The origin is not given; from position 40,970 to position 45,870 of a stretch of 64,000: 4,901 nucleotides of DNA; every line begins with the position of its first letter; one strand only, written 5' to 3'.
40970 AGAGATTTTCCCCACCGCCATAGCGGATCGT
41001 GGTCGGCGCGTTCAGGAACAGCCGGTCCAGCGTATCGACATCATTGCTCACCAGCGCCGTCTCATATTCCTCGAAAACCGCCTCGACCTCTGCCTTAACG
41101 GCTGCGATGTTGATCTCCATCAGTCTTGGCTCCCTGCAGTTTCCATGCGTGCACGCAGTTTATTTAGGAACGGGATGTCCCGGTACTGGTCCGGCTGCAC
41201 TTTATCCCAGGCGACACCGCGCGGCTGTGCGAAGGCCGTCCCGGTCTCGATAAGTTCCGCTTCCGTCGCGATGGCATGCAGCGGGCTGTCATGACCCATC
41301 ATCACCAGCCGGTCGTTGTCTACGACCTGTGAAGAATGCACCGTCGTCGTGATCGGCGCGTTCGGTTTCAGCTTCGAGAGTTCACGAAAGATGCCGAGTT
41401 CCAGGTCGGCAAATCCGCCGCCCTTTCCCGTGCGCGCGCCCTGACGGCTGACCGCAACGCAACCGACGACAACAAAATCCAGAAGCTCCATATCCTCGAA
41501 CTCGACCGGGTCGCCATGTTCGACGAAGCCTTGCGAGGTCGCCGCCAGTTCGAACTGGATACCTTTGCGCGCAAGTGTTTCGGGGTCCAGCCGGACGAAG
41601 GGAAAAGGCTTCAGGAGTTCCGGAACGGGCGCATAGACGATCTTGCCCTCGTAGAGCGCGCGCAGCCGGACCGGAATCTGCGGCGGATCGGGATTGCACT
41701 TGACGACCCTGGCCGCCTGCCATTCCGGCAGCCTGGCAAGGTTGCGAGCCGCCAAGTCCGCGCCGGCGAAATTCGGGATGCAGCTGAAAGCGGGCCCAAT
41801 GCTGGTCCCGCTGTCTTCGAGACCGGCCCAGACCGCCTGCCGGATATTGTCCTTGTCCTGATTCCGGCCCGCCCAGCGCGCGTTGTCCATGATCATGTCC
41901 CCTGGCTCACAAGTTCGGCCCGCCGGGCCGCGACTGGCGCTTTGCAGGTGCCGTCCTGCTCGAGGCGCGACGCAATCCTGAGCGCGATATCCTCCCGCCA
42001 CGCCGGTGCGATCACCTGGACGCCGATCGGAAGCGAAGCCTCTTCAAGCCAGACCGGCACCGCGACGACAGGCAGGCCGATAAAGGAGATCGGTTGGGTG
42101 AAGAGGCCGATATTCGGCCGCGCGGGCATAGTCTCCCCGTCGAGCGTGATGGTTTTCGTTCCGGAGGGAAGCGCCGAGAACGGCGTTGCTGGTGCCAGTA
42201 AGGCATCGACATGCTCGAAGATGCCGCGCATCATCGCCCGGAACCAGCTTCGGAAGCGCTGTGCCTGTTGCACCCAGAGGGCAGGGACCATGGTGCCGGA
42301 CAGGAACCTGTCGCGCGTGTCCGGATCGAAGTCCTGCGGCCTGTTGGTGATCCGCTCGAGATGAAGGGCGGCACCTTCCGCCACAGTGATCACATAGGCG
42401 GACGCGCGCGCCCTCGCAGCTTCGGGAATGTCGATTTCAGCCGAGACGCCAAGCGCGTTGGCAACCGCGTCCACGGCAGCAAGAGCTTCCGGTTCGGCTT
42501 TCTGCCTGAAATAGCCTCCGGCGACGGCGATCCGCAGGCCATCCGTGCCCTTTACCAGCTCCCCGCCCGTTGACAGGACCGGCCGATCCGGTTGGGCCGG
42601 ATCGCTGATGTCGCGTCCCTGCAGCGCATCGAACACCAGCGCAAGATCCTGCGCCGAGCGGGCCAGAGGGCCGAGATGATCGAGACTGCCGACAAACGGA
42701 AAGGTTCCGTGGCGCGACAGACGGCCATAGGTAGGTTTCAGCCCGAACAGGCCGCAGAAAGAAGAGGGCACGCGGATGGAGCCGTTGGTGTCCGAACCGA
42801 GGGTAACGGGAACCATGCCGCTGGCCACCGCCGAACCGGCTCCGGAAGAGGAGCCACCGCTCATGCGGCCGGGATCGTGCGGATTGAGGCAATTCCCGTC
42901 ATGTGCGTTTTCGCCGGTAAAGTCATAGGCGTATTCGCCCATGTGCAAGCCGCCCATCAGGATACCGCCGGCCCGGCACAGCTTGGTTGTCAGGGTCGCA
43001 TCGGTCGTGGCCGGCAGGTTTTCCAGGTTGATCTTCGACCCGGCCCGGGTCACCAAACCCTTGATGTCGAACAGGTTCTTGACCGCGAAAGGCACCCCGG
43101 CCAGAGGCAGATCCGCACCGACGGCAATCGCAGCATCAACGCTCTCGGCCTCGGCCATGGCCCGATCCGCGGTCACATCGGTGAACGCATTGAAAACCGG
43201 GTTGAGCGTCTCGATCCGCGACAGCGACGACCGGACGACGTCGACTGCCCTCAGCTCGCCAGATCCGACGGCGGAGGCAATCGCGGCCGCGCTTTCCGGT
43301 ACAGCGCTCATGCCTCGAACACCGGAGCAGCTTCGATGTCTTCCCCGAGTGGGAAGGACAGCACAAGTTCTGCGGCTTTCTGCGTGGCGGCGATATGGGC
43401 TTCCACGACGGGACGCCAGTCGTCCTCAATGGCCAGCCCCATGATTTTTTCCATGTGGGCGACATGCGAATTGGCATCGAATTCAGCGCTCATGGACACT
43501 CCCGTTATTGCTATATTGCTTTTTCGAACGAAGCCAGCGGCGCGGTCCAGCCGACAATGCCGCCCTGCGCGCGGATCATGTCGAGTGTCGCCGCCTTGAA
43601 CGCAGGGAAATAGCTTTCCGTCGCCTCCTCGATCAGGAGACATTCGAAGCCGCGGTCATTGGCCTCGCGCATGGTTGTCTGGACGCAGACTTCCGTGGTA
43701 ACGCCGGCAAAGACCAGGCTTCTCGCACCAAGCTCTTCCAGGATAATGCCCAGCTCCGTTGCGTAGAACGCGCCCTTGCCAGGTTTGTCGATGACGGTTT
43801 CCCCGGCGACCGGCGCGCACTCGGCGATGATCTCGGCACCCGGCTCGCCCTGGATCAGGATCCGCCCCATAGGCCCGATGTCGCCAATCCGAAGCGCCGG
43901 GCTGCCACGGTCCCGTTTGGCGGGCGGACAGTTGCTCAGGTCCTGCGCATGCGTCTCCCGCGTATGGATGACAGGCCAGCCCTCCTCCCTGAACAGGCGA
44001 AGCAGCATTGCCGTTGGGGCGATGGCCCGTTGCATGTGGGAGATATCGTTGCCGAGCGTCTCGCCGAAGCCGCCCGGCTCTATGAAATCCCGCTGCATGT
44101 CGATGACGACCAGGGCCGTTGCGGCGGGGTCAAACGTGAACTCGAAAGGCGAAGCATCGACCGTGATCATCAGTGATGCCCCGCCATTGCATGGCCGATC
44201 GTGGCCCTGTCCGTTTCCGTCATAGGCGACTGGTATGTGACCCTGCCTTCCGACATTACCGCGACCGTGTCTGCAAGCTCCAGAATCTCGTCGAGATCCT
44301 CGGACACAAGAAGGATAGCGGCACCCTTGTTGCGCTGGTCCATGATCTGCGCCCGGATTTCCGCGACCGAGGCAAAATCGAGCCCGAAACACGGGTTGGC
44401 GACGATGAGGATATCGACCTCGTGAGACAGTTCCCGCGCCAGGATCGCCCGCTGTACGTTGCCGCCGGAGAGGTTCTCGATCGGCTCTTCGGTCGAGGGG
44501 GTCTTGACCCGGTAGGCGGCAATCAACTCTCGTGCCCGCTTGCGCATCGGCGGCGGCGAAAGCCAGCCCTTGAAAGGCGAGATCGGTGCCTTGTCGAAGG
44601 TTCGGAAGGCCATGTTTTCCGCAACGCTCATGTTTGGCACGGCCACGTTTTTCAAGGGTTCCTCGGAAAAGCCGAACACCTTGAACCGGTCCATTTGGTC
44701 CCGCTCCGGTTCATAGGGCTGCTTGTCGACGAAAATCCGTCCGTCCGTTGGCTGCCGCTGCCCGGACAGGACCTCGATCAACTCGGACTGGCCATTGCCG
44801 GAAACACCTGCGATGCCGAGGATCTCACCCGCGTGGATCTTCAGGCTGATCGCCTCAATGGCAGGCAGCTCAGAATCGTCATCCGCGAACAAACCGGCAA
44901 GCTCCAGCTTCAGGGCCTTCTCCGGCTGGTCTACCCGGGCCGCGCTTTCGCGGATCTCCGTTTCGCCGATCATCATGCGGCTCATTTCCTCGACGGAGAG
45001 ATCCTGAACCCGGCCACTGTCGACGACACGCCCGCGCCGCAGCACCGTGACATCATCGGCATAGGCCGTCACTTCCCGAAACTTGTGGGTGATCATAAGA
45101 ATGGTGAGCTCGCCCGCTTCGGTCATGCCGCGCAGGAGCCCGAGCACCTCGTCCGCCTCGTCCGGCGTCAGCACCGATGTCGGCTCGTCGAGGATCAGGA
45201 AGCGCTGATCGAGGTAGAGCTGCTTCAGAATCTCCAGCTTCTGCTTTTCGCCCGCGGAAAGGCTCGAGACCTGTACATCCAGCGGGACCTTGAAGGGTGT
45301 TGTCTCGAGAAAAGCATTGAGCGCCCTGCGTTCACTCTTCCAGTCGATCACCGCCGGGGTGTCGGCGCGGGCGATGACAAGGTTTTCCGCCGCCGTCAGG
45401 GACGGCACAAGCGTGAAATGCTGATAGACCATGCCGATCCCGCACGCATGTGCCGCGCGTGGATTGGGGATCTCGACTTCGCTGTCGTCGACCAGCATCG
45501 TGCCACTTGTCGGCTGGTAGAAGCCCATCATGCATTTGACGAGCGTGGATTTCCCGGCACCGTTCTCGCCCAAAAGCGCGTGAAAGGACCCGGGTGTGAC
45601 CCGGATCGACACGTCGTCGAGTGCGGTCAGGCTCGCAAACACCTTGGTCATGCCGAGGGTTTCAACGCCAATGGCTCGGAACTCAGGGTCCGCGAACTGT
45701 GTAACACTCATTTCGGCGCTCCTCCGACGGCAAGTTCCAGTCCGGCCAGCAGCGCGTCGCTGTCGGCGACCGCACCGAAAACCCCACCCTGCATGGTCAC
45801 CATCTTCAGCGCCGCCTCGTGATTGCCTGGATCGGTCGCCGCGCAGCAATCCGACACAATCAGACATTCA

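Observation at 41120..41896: COG0212 formyl-THF cyclo-ligase paralog inserted inside the atzG-atzE-atzH module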

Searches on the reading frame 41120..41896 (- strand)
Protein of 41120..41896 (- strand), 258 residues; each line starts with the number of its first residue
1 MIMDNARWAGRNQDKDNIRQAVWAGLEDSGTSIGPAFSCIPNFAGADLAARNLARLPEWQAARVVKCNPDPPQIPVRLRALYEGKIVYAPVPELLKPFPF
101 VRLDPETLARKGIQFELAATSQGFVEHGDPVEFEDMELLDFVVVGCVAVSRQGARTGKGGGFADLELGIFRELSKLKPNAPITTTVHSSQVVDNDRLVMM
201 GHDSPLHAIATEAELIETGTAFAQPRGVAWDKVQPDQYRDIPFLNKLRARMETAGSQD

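Call 5: search_protein_families(library=pfam, proteins=[window:41120-41896:-], max_evalue=0.01)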
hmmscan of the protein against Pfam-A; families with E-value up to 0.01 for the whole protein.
window:41120-41896:- (258 aa): 1 family
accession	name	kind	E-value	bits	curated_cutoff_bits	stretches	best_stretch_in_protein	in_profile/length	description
PF01812.26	5-FTHF_cyc-lig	-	1.6e-18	67.7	27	1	51-212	29-186/186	5-formyltetrahydrofolate cyclo-ligase family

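Call 6: search_protein_families(library=ncbifam, proteins=[window:41120-41896:-], max_evalue=0.01)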
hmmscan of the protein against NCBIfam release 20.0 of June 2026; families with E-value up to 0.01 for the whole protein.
window:41120-41896:- (258 aa): 2 families
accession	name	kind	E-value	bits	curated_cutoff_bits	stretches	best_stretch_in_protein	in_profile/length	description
TIGR02727.1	MTHFS_bact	equivalog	1.6e-05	24.9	84.9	1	120-212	96-182/182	5-formyltetrahydrofolate cyclo-ligase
NF007661.0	PRK10333.1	equivalog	0.0018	18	343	1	137-214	124-194/198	5-formyltetrahydrofolate cyclo-ligase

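Call 8: search_solved_structures(query=window:41123-41896:-, max_evalue=1, show_alignments=2)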
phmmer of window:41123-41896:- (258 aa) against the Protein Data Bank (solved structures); distinct sequences matched with E-value up to 1: 2.
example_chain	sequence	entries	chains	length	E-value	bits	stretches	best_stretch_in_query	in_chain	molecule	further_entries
1wkc_A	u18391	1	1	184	0.024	17.3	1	86-167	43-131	HB8 TT1367 protein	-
1ydm_A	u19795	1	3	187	0.62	12.7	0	52-171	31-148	Hypothetical protein yqgN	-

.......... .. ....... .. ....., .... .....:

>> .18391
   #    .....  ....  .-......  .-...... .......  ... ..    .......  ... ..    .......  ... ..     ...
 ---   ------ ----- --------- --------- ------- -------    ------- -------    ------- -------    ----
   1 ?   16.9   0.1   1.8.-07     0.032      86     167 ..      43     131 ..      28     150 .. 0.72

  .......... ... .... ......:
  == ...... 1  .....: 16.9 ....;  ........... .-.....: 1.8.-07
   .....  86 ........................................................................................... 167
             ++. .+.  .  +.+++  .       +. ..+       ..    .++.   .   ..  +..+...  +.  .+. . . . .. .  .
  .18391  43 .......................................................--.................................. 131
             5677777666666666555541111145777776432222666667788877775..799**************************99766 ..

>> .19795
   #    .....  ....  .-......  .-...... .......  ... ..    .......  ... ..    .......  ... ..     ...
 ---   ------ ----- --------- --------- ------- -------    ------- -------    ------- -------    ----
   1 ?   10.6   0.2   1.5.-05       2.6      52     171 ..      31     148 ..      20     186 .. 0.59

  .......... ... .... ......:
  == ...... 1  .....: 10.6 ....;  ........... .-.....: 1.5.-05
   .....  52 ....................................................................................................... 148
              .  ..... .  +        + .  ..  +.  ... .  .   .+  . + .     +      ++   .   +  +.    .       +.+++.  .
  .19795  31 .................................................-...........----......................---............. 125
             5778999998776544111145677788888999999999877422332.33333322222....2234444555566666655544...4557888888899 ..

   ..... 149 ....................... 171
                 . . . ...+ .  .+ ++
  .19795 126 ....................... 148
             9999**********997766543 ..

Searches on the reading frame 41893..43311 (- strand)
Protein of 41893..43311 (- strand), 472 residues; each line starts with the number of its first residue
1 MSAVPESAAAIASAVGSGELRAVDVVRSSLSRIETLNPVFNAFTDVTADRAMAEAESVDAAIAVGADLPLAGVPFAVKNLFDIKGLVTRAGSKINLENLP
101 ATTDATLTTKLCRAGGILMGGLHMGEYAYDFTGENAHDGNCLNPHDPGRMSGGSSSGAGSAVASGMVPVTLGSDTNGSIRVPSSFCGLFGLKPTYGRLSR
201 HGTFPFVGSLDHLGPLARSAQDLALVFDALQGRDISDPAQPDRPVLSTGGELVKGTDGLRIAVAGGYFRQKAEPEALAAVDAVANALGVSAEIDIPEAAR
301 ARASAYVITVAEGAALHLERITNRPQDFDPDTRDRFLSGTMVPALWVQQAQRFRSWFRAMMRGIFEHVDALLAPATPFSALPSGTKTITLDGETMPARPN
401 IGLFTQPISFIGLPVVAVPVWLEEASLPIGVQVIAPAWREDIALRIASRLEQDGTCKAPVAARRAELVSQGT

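Call 5: search_protein_families(library=pfam, proteins=[window:41893-43311:-], max_evalue=0.01)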
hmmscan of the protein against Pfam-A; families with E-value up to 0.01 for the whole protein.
window:41893-43311:- (472 aa): 1 family
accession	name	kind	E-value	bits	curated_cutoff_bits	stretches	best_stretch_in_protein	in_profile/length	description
PF01425.27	Amidase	-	2.1e-91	307.7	27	1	24-441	1-442/445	Amidase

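Call 6: search_protein_families(library=ncbifam, proteins=[window:41893-43311:-], max_evalue=0.01)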
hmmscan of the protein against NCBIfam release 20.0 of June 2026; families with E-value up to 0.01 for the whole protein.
window:41893-43311:- (472 aa): 26 families (the best 25 are shown)
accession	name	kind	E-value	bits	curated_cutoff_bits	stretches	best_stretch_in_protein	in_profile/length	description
NF006631.0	PRK09201.1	equivalog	4.3e-203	675.2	461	1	6-462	7-463/466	AtzE family amidohydrolase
TIGR02715.1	amido_AtzE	subfamily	6e-194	645.1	425.75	1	8-456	2-450/452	AtzE family amidohydrolase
TIGR00132.1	gatA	equivalog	1.1e-77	261.8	481.1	1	16-452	6-462/466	Asp-tRNA(Asn)/Glu-tRNA(Gln) amidotransferase subunit GatA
NF004815.0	PRK06169.1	equivalog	2.2e-73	247.4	506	1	7-458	11-463/471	amidase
NF005688.0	PRK07488.1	equivalog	6.8e-70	236.3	532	1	6-452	11-464/474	indoleacetamide hydrolase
NF005687.0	PRK07487.1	subfamily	2.7e-68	230.9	428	1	7-462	9-464/468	amidase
NF005460.0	PRK07056.1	subfamily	5.6e-67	226.7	447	1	8-452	10-451/457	amidase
NF004717.0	PRK06061.1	equivalog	3.9e-65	220.4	498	1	9-454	20-467/483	amidase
NF004766.0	PRK06102.1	equivalog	4.4e-64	217.2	559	1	4-452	6-449/455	amidase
NF004816.0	PRK06170.1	equivalog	7.4e-64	216.2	503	1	7-454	13-482/493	amidase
NF006169.0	PRK08310.1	equivalog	7.9e-64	216.5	391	1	53-452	9-392/395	amidase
NF009119.0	PRK12470.1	equivalog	2.2e-61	208.3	498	1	8-452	11-450/462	amidase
NF006043.0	PRK08186.1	subfamily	5.8e-61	206.7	487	1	7-459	8-453/600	allophanate hydrolase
NF005686.0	PRK07486.1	subfamily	2.6e-58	197.9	465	1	5-454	13-473/486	amidase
NF004622.0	PRK05962.1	equivalog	1.1e-56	192.6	463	1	24-451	6-425/431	amidase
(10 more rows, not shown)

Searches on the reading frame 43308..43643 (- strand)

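Call 5: search_protein_families(library=pfam, proteins=[window:43308-43643:-], max_evalue=0.01)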
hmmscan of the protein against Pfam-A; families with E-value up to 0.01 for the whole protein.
window:43308-43643:- (111 aa): 1 family
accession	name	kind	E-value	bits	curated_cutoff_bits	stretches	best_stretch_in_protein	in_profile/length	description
PF13318.11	AtzG-like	-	9.8e-14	51.9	24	1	60-109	1-50/50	1-carboxybiuret hydrolase subunit AtzG-like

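Call 6: search_protein_families(library=ncbifam, proteins=[window:43308-43643:-], max_evalue=0.01)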
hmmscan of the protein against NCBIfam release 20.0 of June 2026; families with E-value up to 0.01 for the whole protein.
window:43308-43643:- (111 aa): 1 family
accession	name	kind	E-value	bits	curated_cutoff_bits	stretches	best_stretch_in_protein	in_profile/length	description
NF033624.1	HpxX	equivalog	0.0024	17.9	70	1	59-111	3-55/55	oxalurate catabolism protein HpxX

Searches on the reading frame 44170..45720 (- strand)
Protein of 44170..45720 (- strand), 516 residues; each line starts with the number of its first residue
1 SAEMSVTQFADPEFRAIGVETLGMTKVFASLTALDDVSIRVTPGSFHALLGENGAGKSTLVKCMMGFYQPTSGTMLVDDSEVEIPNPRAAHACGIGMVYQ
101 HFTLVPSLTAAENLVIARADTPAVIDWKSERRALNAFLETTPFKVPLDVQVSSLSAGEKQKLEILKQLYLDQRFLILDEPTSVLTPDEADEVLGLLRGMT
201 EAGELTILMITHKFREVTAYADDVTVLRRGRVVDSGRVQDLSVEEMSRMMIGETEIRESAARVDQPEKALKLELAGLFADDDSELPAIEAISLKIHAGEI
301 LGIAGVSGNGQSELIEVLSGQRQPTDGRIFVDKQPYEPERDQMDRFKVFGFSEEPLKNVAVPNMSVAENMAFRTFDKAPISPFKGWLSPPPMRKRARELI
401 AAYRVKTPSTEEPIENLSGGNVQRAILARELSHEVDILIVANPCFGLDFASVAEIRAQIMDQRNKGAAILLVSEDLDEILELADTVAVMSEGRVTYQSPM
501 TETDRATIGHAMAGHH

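Call 5: search_protein_families(library=pfam, proteins=[window:44170-45720:-], max_evalue=0.01)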
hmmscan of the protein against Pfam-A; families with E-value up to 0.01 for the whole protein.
window:44170-45720:- (516 aa): 6 families
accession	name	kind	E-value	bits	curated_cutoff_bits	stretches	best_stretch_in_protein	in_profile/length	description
PF00005.33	ABC_tran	-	7.2e-50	169.6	25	2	34-182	1-137/137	ABC transporter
PF13304.12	AAA_21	-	2.5e-06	28.2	27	0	148-212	232-298/304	AAA domain, putative AbiEii toxin, Type IV TA system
PF03193.22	RsgA_GTPase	-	0.00012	22.4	30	0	16-65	81-127/174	RsgA GTPase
PF13555.12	AAA_29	-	0.00054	20.1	27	1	35-64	13-42/61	P-loop containing region of AAA domain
PF13401.12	AAA_22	-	0.0021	18.8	27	0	45-207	6-118/130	AAA domain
PF25201.1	nSTAND6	-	0.007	16.9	27.7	0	287-326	7-45/148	Novel STAND NTPase 6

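Call 6: search_protein_families(library=ncbifam, proteins=[window:44170-45720:-], max_evalue=0.01)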
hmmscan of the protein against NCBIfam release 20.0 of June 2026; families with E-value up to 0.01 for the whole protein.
window:44170-45720:- (516 aa): 190 families (the best 25 are shown)
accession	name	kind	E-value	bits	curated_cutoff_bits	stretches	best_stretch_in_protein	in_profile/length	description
NF047930.1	ABC_ATP_B6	equivalog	2.9e-123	412.2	670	1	21-514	5-510/510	putative B6 ABC transporter ATP-binding protein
NF008442.0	PRK11288.1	equivalog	7.7e-93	311.5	689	1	22-505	11-488/504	L-arabinose ABC transporter ATP-binding protein AraG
NF007253.0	PRK09700.1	equivalog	6.2e-90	302.2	772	1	21-497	8-490/510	D-allose ABC transporter ATP-binding protein AlsA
NF008030.0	PRK10762.1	equivalog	3.5e-89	299.8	745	1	23-508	9-487/501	ribose ABC transporter ATP-binding protein RbsA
NF041861.1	YtfR_transport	equivalog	2.9e-87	293.1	850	1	21-507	4-485/492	galactofuranose ABC transporter, ATP-binding protein YtfR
NF010069.0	PRK13549.1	equivalog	7e-86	288.7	699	1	22-500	9-489/513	xylose ABC transporter ATP-binding protein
NF008215.0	PRK10982.1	equivalog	5.2e-79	266.2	828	1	20-505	15-495/506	galactose/methyl galactoside ABC transporter ATP-binding protein MglA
NF040905.2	GguA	equivalog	1.6e-78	264.3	810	1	22-508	5-496/500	multiple monosaccharide ABC transporter ATP-binding protein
NF011967.0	PRK15439.1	equivalog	1.1e-76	258.3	586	1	21-508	14-495/510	autoinducer 2 ABC transporter ATP-binding protein LsrA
TIGR02633.1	xylG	equivalog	3.7e-74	250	723.65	1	23-495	6-482/500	D-xylose ABC transporter ATP-binding protein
TIGR01188.1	drrA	subfamily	3.1e-61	207.3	312.45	3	26-249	1-219/302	daunorubicin resistance ABC transporter, ATP-binding protein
TIGR04521.1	ECF_ATPase_2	equivalog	2.5e-58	197.4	330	2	30-254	17-247/279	energy-coupling factor transporter ATPase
TIGR03410.1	urea_trans_UrtE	equivalog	2.7e-54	184.1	285.8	2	26-250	8-228/230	urea ABC transporter ATP-binding subunit UrtE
TIGR04520.1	ECF_ATPase_1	equivalog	1.5e-53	182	315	2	31-245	15-229/269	energy-coupling factor transporter ATPase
TIGR03411.1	urea_trans_UrtD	equivalog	3.6e-53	180.7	304.1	2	23-244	7-232/242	urea ABC transporter ATP-binding protein UrtD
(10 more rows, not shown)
